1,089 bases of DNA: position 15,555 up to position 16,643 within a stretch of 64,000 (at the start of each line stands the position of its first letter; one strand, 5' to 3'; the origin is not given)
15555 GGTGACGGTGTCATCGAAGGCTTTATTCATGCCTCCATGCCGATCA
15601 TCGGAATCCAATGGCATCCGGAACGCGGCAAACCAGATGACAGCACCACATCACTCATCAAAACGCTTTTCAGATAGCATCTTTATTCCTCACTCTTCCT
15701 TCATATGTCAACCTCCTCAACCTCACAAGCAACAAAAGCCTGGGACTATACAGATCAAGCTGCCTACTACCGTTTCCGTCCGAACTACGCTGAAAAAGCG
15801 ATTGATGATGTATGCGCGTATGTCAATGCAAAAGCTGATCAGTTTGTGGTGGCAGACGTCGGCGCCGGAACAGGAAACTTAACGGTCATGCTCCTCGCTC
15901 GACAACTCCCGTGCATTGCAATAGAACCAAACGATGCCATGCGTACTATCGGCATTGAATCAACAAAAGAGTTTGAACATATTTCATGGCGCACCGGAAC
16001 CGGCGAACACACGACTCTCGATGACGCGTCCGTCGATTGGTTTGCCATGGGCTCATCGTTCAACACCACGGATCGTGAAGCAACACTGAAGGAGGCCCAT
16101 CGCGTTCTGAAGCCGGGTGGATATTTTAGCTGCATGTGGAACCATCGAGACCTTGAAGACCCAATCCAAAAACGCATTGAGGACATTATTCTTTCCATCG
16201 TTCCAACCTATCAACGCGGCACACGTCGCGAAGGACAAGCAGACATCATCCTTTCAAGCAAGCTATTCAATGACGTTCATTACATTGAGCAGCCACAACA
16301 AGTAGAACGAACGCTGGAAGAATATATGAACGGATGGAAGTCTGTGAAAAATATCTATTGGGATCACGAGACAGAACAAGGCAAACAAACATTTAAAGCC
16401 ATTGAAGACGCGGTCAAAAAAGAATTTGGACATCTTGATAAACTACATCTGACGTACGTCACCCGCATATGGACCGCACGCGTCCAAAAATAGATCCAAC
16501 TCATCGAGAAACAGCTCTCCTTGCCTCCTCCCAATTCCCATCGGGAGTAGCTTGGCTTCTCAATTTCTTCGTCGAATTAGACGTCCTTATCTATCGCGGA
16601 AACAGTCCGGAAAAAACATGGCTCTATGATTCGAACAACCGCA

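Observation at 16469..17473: Canonical sulfotransferase fold next to a pathway making a PAPS-like phosphoramidate donor: candidate novel phosphoramidate transferase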

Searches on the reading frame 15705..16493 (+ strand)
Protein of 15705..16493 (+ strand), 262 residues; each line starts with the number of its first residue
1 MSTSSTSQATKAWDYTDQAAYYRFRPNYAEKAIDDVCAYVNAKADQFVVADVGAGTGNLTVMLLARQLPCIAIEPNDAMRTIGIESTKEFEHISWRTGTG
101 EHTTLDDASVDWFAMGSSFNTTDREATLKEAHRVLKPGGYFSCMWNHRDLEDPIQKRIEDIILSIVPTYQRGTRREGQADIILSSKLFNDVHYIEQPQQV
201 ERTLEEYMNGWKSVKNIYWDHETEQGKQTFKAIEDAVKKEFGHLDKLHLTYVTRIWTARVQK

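Call 4: search_protein_families(library=pfam, proteins=[window:15705-16493:+], max_evalue=0.01)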
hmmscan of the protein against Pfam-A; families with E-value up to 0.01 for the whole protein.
window:15705-16493:+ (262 aa): 7 families
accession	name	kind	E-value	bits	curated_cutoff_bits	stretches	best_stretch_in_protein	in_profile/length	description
PF08241.18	Methyltransf_11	-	8.9e-15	55.6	21.2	1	51-142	2-94/95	Methyltransferase domain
PF13649.12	Methyltransf_25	-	3e-12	47.5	27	1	49-139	1-97/97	Methyltransferase domain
PF01209.24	Ubie_methyltran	-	8.8e-10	38.8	20.1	1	43-151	46-159/233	ubiE/COQ5 methyltransferase family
PF08242.18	Methyltransf_12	-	1.5e-08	35.7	30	1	51-141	2-98/98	Methyltransferase domain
PF05148.21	Methyltransf_8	-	2.1e-05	24.9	27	1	28-141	55-154/219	Hypothetical methyltransferase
PF13847.12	Methyltransf_31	-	4.7e-05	23.5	27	1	48-142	6-108/145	Methyltransferase domain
PF13489.12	Methyltransf_23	-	0.00016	21.9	27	1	48-144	25-117/164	Methyltransferase domain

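Call 6: search_protein_families(library=ncbifam, proteins=[window:15705-16493:+], max_evalue=0.001)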
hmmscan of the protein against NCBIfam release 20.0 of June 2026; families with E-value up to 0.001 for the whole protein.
window:15705-16493:+ (262 aa): 16 families
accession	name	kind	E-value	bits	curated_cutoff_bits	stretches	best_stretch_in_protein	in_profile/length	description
TIGR01934.1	MenG_MenH_UbiE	subfamily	1.6e-13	50.5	158.35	1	46-157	40-155/223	ubiquinone/menaquinone biosynthesis methyltransferase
NF001244.0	PRK00216.1-5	equivalog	3.7e-12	46.1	216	1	36-169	40-179/236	bifunctional demethylmenaquinone methyltransferase/2-methoxy-6-polyprenyl-1,4-benzoquinol methylase UbiE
NF052510.1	methyltran_MpqE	exception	1e-10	41.4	335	1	44-155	45-163/234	methyl-plastoquinone biosynthesis methyltransferase MpqE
NF045667.1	MTase_DVU1556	equivalog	2e-08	33.9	155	1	44-141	21-117/213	DVU_1556 family methyltransferase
NF001242.0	PRK00216.1-3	equivalog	2.1e-08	33.9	351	1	40-160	64-191/258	bifunctional demethylmenaquinone methyltransferase/2-methoxy-6-polyprenyl-1,4-benzoquinol methylase UbiE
NF043040.1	corrin_prot_MT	hypoth_equivalog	3.5e-08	33.1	180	1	36-140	34-144/216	corrinoid protein-associated methyltransferase CpaM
NF041537.1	ArsM_AhpD_UU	exception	6.7e-07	28.4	510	1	49-142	80-179/345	arsenite methyltransferase/AhpD domain selenoprotein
TIGR02072.1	BioC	equivalog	5.1e-06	26.5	184.95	1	38-143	25-132/244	malonyl-ACP O-methyltransferase BioC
NF001243.0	PRK00216.1-4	equivalog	7.5e-06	25.4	235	1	49-144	51-152/237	demethylmenaquinone methyltransferase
NF008823.0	PRK11873.1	subfamily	8.8e-06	25.4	263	1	86-213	123-248/272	arsenite methyltransferase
NF001241.0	PRK00216.1-2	equivalog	1.8e-05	24.5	327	1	38-187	45-191/231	demethylmenaquinone methyltransferase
TIGR02752.1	MenG_heptapren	equivalog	2.1e-05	24.2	419.85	1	35-144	36-150/231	demethylmenaquinone methyltransferase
NF001240.0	PRK00216.1-1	equivalog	8.6e-05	21.7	378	1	48-168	66-193/251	bifunctional demethylmenaquinone methyltransferase/2-methoxy-6-polyprenyl-1,4-benzoquinol methylase UbiE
NF047649.1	MTase_UXPK_star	exception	9.8e-05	21.5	460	1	87-141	124-179/283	methyltransferase/UXPK-star double selenoprotein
NF000499.2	Erm23S_rRNA_broad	equivalog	0.00027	20.4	212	1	30-77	9-55/244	23S ribosomal RNA methyltransferase Erm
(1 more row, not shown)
